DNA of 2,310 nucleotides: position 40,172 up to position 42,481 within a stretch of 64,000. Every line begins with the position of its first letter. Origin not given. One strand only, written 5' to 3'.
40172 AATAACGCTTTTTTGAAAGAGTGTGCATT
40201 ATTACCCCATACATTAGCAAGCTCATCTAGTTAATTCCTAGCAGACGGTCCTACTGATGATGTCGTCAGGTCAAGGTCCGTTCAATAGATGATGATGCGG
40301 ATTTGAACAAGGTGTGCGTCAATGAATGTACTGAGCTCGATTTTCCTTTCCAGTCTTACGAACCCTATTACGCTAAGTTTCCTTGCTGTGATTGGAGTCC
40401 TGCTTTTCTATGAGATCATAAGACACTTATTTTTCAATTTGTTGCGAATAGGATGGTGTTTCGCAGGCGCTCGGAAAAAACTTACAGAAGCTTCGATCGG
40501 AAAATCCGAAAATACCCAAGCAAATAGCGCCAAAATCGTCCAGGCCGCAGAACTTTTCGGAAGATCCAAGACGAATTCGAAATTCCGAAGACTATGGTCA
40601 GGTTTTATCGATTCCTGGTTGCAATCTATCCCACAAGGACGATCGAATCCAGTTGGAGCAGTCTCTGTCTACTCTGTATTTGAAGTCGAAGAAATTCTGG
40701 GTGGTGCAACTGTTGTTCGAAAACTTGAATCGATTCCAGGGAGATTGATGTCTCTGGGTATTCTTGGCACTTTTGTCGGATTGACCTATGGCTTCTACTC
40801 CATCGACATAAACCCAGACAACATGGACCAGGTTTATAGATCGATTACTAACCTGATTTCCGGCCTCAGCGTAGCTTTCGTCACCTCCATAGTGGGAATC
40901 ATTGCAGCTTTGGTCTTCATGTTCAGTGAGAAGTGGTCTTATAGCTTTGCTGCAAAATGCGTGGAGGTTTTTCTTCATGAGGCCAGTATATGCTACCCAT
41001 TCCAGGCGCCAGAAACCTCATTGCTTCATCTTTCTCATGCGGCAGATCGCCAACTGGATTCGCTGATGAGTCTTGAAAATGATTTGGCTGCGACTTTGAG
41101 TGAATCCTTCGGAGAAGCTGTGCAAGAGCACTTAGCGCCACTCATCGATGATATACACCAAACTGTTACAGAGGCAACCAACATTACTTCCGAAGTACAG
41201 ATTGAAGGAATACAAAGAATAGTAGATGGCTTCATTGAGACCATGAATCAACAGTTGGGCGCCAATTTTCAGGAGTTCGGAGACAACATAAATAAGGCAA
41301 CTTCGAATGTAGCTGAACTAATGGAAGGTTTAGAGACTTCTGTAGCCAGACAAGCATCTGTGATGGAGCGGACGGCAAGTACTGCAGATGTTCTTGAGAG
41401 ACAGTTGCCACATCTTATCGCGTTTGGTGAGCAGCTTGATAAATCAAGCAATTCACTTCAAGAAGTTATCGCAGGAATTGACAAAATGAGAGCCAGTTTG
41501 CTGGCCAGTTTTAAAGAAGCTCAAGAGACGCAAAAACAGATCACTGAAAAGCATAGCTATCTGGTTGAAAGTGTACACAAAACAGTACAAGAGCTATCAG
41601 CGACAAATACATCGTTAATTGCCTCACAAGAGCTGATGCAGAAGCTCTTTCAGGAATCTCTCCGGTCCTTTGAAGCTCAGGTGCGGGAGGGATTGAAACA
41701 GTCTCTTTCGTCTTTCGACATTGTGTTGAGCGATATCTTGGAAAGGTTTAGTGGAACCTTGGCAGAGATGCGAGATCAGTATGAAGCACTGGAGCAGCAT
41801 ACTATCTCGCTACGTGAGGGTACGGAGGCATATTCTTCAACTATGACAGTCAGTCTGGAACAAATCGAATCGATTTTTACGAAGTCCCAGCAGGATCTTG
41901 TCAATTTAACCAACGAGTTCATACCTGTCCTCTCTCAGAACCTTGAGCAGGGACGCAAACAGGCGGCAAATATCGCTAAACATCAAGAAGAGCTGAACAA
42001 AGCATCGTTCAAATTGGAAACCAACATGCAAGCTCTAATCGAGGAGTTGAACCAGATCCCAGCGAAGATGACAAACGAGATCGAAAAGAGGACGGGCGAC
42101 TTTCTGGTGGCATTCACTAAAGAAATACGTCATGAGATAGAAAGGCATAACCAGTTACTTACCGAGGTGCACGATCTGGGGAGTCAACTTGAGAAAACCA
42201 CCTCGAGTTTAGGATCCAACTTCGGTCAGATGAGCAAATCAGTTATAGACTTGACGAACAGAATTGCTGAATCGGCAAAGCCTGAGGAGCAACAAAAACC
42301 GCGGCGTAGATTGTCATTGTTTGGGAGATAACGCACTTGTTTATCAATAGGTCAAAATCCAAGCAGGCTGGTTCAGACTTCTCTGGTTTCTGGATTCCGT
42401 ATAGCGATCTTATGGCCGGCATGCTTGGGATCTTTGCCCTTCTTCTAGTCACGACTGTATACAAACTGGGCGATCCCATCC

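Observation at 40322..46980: Complete, compact Zorya type I-like anti-phage module (zorA-zorB-zorC-zorD)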

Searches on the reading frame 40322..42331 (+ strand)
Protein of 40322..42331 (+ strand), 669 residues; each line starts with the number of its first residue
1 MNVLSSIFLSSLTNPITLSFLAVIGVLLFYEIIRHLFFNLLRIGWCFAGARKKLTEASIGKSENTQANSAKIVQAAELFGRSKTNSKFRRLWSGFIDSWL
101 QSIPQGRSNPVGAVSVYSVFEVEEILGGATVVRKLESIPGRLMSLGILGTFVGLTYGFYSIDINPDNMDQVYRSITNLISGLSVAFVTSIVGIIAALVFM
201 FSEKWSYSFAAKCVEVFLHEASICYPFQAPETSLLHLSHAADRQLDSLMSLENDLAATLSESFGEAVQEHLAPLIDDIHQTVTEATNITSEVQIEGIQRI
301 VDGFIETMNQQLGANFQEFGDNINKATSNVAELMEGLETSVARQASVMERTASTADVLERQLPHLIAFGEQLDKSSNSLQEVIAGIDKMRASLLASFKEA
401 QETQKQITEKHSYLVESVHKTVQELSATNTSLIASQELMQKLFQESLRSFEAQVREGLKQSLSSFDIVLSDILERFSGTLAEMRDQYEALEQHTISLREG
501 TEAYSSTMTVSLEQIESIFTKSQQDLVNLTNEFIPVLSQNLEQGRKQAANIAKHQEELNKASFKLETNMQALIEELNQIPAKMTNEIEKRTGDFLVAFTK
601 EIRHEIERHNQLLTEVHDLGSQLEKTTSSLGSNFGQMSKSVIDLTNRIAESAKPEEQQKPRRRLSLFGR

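Call 3: search_protein_families(library=pfam, proteins=[window:40322-42331:+], max_evalue=0.01)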
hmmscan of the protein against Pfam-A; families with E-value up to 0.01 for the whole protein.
window:40322-42331:+ (669 aa): 3 families
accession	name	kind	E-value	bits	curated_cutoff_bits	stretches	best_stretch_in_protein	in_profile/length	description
PF01618.21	MotA_ExbB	-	7.2e-07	29.4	22.9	1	144-202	58-110/127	MotA/TolQ/ExbB proton channel family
PF05478.16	Prominin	-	0.00081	18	34.3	0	396-631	170-403/799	Prominin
PF06103.16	DUF948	-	0.0015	19.1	37.2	0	550-625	23-86/89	Bacterial protein of unknown function (DUF948)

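Call 4: search_protein_families(library=padloc, proteins=[window:40322-42331:+], max_evalue=0.01)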
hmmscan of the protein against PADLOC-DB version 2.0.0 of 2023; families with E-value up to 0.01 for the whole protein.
window:40322-42331:+ (669 aa): 25 families
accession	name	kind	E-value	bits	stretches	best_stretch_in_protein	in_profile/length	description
PDLC00601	ZorA1|ZorA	-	3.5e-36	123.1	1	49-511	53-522/699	MotA/ExbB/TolQ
PDLC00598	ZorA1|ZorA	-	7.6e-23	78.8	4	74-259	62-251/663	MotA/ExbB/TolQ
PDLC00640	ZorA2|ZorA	-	2.8e-17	60.6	3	136-201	46-106/590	MotA/ExbB/TolQ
PDLC00599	ZorA1|ZorA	-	4.5e-17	60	2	137-215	128-206/631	MotA/ExbB/TolQ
PDLC00602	ZorA1|ZorA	-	8.3e-17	59.2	1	76-577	76-593/648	MotA/ExbB/TolQ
PDLC00637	ZorA2|ZorA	-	3.3e-15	53.8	2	137-464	43-364/420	MotA/ExbB/TolQ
PDLC00605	ZorA1|ZorA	-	4.5e-15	53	1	134-650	164-689/700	MotA/ExbB/TolQ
PDLC00636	ZorA2|ZorA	-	7.8e-14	49.4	2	130-318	37-216/461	MotA/ExbB/TolQ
PDLC00603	ZorA1|ZorA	-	1.5e-13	48.2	1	70-218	64-211/727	MotA/ExbB/TolQ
PDLC00597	ZorA1|ZorA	-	2.5e-13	47.7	1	133-623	106-530/683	MotA/ExbB/TolQ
PDLC00635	ZorA2|ZorA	-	9.3e-13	46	1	133-199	44-105/505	MotA/ExbB/TolQ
PDLC00648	ZorA3|ZorA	-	2.4e-12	44.4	3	253-486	244-469/692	MotA/ExbB/TolQ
PDLC00638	ZorA2|ZorA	-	9.1e-12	42.5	1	136-201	47-107/545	MotA/ExbB/TolQ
PDLC00606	ZorA1|ZorA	-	2.7e-10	37.3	1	117-345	115-342/636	MotA/ExbB/TolQ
PDLC00595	ZorA1|ZorA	-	1.4e-09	35.3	1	65-487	72-455/487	MotA/ExbB/TolQ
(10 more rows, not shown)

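Call 15: search_solved_structures(query=window:40322-42331:+, max_evalue=0.01, show_alignments=1)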
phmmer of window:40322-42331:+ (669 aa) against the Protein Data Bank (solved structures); distinct sequences matched with E-value up to 0.01: 6.
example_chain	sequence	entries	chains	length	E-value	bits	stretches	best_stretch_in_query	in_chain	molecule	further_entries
8vvn_C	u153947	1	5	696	2.4e-15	59.5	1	39-425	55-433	MotA/TolQ/ExbB proton channel domain-containing protein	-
8qyh_A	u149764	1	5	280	4.2e-10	42.1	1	12-256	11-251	Anti-phage defense ZorAB system ZorA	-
8qyy_A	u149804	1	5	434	2.5e-09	39.6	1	12-255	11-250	Anti-phage defense ZorAB system ZorA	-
8qyd_A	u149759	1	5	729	6.8e-09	38.1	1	12-249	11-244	Anti-phage defense ZorAB system ZorA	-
8qyk_A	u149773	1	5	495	1e-08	37.5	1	12-488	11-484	Anti-phage defense ZorAB system ZorA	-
8vvi_F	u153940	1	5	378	3.3e-08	35.9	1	136-350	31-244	MotA/TolQ/ExbB proton channel domain-containing protein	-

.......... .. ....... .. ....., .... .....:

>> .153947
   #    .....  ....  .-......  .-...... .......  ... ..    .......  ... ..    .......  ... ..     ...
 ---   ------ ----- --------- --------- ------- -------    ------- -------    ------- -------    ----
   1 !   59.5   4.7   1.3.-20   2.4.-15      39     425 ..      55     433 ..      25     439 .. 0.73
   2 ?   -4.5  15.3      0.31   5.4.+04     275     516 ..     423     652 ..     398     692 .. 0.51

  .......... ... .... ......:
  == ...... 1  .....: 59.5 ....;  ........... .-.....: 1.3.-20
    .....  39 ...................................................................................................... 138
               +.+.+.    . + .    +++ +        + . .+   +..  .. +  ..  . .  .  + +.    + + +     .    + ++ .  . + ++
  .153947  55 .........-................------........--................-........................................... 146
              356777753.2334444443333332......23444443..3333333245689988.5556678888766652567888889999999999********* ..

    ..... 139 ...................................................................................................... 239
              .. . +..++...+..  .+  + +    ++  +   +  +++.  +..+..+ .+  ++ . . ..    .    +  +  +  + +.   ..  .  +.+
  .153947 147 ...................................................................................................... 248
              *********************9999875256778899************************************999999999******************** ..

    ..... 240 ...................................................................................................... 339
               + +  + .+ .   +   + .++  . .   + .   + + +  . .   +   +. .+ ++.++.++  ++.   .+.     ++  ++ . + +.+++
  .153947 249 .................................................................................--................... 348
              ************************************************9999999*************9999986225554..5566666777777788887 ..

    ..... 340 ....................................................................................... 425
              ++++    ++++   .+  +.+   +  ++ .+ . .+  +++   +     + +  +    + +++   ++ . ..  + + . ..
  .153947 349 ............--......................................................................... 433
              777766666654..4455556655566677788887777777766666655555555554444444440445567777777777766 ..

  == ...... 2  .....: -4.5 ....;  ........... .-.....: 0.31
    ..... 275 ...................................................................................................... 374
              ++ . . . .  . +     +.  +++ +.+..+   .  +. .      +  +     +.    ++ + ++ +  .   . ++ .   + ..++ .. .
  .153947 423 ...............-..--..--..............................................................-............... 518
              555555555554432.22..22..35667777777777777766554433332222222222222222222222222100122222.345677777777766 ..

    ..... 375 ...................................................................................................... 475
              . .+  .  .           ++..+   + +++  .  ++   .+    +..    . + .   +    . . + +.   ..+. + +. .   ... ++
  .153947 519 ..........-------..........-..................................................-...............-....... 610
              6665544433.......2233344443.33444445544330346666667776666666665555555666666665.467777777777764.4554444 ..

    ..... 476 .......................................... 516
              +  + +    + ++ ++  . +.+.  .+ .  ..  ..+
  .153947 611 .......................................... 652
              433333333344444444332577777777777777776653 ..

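Call 82: search_protein_families(library=ncbifam, proteins=[window:40322-42331:+], max_evalue=0.01)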
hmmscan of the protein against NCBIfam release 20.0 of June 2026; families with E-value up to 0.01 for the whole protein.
window:40322-42331:+ (669 aa): 9 families
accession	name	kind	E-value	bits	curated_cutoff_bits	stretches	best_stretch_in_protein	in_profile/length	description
NF033915.0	antiphage_ZorA_2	subfamily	6.9e-35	120.8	100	1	31-374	17-356/383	anti-phage ZorAB system protein ZorA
NF033916.0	antiphage_ZorA_3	subfamily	3e-17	62.7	250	1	136-220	25-107/509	anti-phage ZorAB system protein ZorA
NF033914.0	antiphage_ZorA_1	subfamily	4.5e-17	61.6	190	1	134-578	107-557/619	anti-phage ZorAB system protein ZorA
NF033917.0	antiphage_ZorA_4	subfamily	2e-11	43.5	500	2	139-198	63-120/413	anti-phage ZorAB system protein ZorA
NF041792.2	2_anti-phage_ZorA2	equivalog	1.7e-09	36.8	700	1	135-208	46-114/550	type II Zorya anti-phage system protein ZorA2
NF041794.1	1_anti-phage_ZorA1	equivalog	1.8e-09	36.6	750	1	20-218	20-213/729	type I Zorya anti-phage system protein ZorA1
TIGR00996.1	Mtu_fam_mce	paralog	7e-05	22.1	140.5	1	277-404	131-257/291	MCE family protein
NF043058.1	T4SS_LegC2C7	subfamily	0.00047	19.2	350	0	260-455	95-276/348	LegC2/C7 family Dot/Icm T4SS effector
TIGR04523.1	Mplasa_alph_rch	subfamily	0.00051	18.1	270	1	356-653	314-610/745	helix-rich protein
